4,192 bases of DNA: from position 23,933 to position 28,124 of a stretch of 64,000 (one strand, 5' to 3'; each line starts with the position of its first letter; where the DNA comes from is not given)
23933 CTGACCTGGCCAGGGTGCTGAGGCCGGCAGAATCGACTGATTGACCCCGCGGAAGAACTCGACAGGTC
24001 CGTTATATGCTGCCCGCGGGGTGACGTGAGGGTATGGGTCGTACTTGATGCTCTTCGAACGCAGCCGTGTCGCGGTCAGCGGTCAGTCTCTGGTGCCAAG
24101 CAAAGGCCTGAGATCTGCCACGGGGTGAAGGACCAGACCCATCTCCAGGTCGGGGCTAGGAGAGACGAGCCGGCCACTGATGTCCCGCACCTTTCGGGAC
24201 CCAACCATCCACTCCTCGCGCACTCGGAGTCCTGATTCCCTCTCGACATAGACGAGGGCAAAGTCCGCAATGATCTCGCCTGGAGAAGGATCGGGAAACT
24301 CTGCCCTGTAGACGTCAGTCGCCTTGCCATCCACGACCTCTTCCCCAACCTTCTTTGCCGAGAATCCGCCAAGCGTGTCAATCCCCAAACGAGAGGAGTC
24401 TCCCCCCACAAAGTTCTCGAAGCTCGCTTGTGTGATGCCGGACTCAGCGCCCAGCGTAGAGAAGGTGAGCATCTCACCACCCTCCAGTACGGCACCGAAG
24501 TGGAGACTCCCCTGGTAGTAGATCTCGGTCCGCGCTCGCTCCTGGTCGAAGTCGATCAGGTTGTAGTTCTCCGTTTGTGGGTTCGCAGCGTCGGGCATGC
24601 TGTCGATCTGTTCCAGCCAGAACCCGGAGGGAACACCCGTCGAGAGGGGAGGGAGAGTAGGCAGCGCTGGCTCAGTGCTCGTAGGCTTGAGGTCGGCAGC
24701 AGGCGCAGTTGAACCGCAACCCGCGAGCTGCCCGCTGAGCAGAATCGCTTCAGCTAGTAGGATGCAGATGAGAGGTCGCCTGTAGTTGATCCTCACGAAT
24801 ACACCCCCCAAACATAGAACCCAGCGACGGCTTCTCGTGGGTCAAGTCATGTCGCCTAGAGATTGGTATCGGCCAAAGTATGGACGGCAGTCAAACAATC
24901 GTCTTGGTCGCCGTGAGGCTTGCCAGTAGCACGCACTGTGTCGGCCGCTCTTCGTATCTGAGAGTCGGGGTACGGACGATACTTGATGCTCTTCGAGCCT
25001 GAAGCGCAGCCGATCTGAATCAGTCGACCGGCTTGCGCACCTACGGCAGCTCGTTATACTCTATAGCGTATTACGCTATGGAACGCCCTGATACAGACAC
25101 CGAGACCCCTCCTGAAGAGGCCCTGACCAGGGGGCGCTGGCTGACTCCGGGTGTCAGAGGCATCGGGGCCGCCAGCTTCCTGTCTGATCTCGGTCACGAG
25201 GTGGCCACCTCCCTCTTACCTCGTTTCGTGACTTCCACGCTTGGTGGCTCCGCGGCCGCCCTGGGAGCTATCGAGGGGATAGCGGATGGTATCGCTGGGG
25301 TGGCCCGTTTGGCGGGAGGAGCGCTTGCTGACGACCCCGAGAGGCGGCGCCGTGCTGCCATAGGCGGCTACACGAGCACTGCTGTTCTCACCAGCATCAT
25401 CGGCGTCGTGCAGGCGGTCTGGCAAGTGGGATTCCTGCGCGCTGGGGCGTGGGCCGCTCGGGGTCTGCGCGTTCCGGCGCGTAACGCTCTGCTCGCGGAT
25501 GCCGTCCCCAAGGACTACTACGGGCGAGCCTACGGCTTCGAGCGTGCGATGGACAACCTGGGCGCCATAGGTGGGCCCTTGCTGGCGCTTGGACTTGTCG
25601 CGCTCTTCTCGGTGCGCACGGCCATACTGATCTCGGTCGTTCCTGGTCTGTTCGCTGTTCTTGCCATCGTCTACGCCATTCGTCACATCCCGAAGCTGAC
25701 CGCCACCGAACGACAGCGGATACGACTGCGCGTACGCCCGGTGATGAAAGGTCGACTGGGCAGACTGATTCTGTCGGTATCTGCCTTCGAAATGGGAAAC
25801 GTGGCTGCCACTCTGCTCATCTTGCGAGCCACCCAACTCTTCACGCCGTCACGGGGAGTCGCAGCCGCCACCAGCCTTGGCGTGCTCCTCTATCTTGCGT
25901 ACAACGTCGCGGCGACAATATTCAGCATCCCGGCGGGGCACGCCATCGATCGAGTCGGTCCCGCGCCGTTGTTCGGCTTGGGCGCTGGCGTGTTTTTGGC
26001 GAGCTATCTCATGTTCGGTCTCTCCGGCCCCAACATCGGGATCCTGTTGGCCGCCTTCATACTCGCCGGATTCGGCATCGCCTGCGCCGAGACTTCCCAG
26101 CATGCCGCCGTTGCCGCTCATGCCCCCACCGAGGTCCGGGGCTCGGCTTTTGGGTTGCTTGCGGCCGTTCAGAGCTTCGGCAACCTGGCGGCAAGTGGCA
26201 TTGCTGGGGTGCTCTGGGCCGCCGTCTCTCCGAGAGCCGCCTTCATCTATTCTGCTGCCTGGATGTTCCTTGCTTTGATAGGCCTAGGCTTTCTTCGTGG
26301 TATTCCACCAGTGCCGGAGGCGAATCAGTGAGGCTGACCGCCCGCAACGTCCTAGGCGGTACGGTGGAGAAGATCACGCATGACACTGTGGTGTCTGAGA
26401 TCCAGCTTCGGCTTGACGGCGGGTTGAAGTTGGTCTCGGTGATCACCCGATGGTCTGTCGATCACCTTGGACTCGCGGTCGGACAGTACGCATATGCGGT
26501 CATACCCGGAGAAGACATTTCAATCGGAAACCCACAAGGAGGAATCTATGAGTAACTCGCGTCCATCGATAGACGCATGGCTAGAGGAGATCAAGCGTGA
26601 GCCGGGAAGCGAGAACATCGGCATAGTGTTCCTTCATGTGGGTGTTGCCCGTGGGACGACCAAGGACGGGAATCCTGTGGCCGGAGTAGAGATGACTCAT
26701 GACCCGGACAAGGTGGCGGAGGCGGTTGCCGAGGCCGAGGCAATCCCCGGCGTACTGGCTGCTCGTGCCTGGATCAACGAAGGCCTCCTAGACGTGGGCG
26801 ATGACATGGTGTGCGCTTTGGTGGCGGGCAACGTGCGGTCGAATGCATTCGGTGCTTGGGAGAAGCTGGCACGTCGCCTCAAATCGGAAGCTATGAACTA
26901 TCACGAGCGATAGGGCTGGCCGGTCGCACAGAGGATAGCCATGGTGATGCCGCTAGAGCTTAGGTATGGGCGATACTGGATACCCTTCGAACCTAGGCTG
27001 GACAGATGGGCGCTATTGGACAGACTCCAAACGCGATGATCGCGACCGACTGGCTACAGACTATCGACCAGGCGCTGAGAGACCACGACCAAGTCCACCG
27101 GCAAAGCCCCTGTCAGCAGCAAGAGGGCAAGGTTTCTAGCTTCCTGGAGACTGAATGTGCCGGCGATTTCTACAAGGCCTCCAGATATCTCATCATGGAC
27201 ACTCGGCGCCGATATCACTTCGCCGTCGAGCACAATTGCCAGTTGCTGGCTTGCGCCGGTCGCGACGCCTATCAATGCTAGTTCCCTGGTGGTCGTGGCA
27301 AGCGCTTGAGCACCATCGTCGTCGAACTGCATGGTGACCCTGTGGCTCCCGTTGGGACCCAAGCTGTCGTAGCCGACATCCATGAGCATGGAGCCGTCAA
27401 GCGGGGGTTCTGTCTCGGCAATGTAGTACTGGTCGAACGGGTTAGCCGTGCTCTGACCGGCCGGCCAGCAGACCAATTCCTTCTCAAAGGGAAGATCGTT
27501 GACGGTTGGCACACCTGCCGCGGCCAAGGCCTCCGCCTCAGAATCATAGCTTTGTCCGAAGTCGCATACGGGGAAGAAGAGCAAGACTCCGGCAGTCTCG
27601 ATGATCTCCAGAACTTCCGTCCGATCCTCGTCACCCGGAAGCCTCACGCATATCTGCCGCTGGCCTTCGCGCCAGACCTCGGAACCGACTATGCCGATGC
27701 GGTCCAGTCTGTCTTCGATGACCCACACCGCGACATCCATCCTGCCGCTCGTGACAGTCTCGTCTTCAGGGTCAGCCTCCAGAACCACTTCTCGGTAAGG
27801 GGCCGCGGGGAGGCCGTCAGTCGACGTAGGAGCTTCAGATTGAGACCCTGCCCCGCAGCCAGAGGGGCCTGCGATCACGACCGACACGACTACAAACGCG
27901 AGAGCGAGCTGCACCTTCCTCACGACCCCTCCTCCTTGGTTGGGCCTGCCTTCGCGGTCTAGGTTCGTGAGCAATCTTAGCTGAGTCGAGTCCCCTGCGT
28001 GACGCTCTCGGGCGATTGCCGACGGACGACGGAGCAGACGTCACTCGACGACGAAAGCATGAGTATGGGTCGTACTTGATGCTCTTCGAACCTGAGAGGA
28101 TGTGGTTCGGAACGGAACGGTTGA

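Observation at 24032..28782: Four direct repeats derived from the 3' end of tRNA-Val divide a 4.7-kb stretch into small cassettes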

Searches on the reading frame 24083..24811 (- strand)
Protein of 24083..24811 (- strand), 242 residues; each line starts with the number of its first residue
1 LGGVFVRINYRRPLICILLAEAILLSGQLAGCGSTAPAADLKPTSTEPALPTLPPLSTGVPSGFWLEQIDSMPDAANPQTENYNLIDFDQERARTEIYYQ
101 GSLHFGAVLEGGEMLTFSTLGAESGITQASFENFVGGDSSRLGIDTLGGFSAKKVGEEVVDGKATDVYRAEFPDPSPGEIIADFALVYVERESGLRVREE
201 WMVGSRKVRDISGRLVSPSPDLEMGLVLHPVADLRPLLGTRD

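Call 13: search_protein_families(library=pfam, proteins=[window:24083-24811:-], max_evalue=0.01)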
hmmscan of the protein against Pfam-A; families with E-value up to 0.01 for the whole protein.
window:24083-24811:- (242 aa): 0 families

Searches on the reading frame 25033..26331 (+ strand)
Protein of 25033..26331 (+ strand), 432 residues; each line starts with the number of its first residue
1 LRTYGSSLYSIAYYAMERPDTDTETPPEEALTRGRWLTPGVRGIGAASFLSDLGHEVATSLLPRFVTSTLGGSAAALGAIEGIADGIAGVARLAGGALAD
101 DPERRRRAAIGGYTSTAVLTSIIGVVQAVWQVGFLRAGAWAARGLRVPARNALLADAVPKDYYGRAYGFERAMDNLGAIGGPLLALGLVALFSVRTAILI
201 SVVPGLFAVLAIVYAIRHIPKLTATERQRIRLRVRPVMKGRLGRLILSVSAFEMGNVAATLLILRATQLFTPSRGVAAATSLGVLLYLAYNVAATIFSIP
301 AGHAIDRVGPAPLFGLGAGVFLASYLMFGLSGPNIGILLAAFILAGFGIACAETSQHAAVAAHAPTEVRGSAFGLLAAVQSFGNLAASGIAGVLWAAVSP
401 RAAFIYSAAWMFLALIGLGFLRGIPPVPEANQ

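Call 13: search_protein_families(library=pfam, proteins=[window:25033-26331:+], max_evalue=0.01)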
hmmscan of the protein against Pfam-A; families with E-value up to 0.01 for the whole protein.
window:25033-26331:+ (432 aa): 1 family
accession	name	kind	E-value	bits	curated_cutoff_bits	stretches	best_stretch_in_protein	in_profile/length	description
PF07690.21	MFS_1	-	1.1e-34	120.4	33.4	2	46-258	3-220/347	Major Facilitator Superfamily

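Call 45: find_homologous_proteins(query=window:25078-26331:+, max_evalue=1e-30)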
Query window:25078-26331:+ (417 aa): 4342 proteins with E <= 1e-30 among 8000 candidates; the best 120 are listed.
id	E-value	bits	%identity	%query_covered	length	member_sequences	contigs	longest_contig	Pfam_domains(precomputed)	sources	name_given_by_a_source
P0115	1.9e-257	872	100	100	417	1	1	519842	PF07690.22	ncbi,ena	-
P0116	1.4e-182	625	77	89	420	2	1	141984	PF07690.22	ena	-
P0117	3.0e-182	624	72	97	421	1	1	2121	PF07690.22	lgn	-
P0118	1.3e-180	619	73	97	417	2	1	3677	PF07690.22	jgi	jgi:MFS family permease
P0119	1.0e-176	606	72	96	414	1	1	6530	PF07690.22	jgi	-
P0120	1.7e-176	605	70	98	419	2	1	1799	PF07690.22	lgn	-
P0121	2.0e-176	605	71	98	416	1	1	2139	PF07690.22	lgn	-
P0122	2.1e-176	605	72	95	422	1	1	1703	PF07690.22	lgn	-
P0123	6.0e-176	603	76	92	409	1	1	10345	PF07690.22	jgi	jgi:MFS family permease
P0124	6.5e-175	600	74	93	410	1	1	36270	PF07690.22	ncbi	-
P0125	3.0e-168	578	75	92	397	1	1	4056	PF07690.22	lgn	-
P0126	9.0e-165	566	69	94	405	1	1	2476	PF00083.31,PF07690.22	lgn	-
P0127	3.5e-164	565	68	97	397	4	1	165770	PF07690.22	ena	-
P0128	1.1e-163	563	70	94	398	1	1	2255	PF07690.22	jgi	jgi:MFS family permease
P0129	2.7e-163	562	69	93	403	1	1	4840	PF07690.22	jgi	jgi:MFS family permease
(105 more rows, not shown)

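Call 46: find_encoding_contigs(protein=P0116, flank=10000, max_places=2)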
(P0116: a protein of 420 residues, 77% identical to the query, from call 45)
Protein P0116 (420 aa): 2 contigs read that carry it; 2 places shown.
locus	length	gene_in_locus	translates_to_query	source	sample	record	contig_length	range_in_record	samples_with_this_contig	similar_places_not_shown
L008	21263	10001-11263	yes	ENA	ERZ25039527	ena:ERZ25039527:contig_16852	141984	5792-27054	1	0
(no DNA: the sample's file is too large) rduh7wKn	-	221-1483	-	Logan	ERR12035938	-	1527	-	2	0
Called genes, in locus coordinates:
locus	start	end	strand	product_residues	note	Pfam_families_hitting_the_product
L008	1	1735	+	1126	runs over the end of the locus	PF13581:HATPase_c_2, PF00989:PAS, PF08448:PAS_4, PF13188:PAS_8, PF13426:PAS_9, PF13185:GAF_2, PF08447:PAS_3, PF07228:SpoIIE, +5 more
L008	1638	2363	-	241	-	PF00440:TetR_N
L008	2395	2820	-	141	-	PF03479:PCC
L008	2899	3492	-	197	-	-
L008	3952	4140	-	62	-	-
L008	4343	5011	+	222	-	-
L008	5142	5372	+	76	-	PF14451:Ub-Mut7C (weak), PF02597:ThiS (weak)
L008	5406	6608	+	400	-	PF00155:Aminotran_1_2, PF00266:Aminotran_5 (weak)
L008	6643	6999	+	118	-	PF00126:HTH_1 (weak)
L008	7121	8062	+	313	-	PF01547:SBP_bac_1, PF13531:SBP_bac_11, PF12974:Phosphonate-bd (weak)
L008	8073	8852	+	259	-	PF00528:BPD_transp_1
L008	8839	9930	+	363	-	PF17912:OB_MalK (faint), PF00005:ABC_tran, PF13304:AAA_21 (faint)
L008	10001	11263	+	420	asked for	PF07690:MFS_1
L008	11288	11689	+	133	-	PF02391:MoaE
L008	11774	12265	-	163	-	PF01243:PNPOx_N, PF12900:Pyridox_ox_2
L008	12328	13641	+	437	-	PF01676:Metalloenzyme, PF10143:PhosphMutase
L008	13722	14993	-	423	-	PF04015:DUF362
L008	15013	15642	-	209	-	PF00440:TetR_N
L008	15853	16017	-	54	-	PF00301:Rubredoxin, PF21349:RUBY_RBDX (faint)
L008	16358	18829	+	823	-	PF03030:H_PPase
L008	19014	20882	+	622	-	PF13520:AA_permease_2, PF02705:K_trans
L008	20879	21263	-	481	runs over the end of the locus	PF02386:TrkH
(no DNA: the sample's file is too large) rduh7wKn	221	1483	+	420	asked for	PF07690:MFS_1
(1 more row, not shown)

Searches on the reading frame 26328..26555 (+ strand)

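Call 13: search_protein_families(library=pfam, proteins=[window:26328-26555:+], max_evalue=0.01)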
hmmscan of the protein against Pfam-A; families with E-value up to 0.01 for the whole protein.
window:26328-26555:+ (75 aa): 1 family
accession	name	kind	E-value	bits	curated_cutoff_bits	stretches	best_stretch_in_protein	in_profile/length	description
PF03459.23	TOBE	-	1.5e-14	54.4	22.3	1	4-59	2-57/64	TOBE domain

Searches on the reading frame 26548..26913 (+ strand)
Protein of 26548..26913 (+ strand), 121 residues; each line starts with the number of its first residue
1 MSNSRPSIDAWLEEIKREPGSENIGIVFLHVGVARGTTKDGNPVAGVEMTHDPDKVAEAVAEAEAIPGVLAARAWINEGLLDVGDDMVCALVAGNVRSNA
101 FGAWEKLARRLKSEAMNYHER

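Call 13: search_protein_families(library=pfam, proteins=[window:26548-26913:+], max_evalue=0.01)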
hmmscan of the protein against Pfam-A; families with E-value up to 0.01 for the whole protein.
window:26548-26913:+ (121 aa): 1 family
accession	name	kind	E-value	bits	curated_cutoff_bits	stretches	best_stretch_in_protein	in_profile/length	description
PF02391.22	MoaE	-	3.5e-10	40.5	23.4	1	15-113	11-113/114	MoaE protein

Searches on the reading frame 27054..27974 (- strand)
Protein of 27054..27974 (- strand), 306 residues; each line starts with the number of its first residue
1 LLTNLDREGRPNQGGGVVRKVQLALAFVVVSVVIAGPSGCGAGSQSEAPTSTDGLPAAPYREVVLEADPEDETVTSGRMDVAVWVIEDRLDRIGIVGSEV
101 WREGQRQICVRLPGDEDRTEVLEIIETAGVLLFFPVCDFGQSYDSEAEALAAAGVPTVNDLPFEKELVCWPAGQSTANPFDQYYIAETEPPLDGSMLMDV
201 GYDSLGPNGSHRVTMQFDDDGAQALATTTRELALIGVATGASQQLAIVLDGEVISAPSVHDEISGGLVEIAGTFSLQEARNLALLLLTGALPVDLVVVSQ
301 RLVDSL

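Call 13: search_protein_families(library=pfam, proteins=[window:27054-27974:-], max_evalue=0.01)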
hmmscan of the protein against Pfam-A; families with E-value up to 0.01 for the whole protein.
window:27054-27974:- (306 aa): 2 families
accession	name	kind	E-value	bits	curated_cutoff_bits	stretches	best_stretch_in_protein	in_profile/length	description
PF22599.2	SecDF_P1_head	-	5.8e-24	84.6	27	1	182-293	11-114/114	SecDF, P1 head subdomain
PF21760.3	SecD_1st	-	6.8e-09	35.5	27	1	80-134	2-56/60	Protein translocase subunit SecDF, P1 domain, N-terminal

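Call 15: find_encoding_contigs(protein=window:27054-27923:-, flank=10000, max_places=10)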
Protein window:27054-27923:- (289 aa): no gene with exactly this product is on record in the collection.

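Call 17: find_encoding_contigs(protein=window:27057-27923:-, flank=10000, max_places=10)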
Protein seq(289 aa) (289 aa): no gene with exactly this product is on record in the collection.

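Call 39: find_homologous_proteins(query=window:27057-27923:-, max_evalue=1e-8)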
Query seq(289 aa) (289 aa): 54 proteins with E <= 1e-8 among 8000 candidates.
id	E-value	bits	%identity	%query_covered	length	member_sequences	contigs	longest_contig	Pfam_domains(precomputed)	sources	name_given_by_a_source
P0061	1.6e-183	626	100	100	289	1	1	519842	PF21760.4,PF22599.3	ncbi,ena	-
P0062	9.2e-64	233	49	83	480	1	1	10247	PF21760.4,PF03176.22,PF22599.3,PF02355.23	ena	-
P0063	4.5e-48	182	47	80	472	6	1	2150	PF21760.4,PF03176.22,PF22599.3,PF02355.23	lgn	-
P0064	8.0e-47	178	44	84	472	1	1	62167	PF21760.4,PF03176.22,PF22599.3,PF02355.23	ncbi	-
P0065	1.7e-46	177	44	84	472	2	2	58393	PF21760.4,PF03176.22,PF22599.3,PF02355.23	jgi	-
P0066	3.7e-45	172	44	83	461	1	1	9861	PF21760.4,PF03176.22,PF22599.3,PF02355.23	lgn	-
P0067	5.0e-45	172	44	83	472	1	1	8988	PF21760.4,PF03176.22,PF22599.3,PF02355.23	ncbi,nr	ncbi:MAG: protein translocase subunit SecD [Thermoleophilia bacterium]|nr:protein translocase subuni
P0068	8.3e-44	168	45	78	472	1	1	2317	PF21760.4,PF03176.22,PF22599.3,PF02355.23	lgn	-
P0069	9.7e-44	168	44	83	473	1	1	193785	PF21760.4,PF03176.22,PF22599.3,PF02355.23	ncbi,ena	-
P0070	1.2e-41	161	43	78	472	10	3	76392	PF21760.4,PF03176.22,PF22599.3,PF02355.23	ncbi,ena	-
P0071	7.7e-22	96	34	83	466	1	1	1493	PF21760.4,PF03176.22,PF22599.3,PF02355.23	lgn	-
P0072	7.4e-18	83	33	80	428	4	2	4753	PF21760.4,PF22599.3,PF02355.23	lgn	-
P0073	3.0e-17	81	29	84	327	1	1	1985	PF21760.4,PF13240.12,PF22599.3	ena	-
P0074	3.8e-17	81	32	87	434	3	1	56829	PF21760.4,PF03176.22,PF22599.3,PF02355.23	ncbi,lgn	ncbi:MAG: protein translocase subunit SecD [Bacillota bacterium]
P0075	5.5e-16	77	28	84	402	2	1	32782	PF21760.4,PF03176.22,PF22599.3,PF02355.23,PF00873.26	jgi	jgi:preprotein translocase subunit SecD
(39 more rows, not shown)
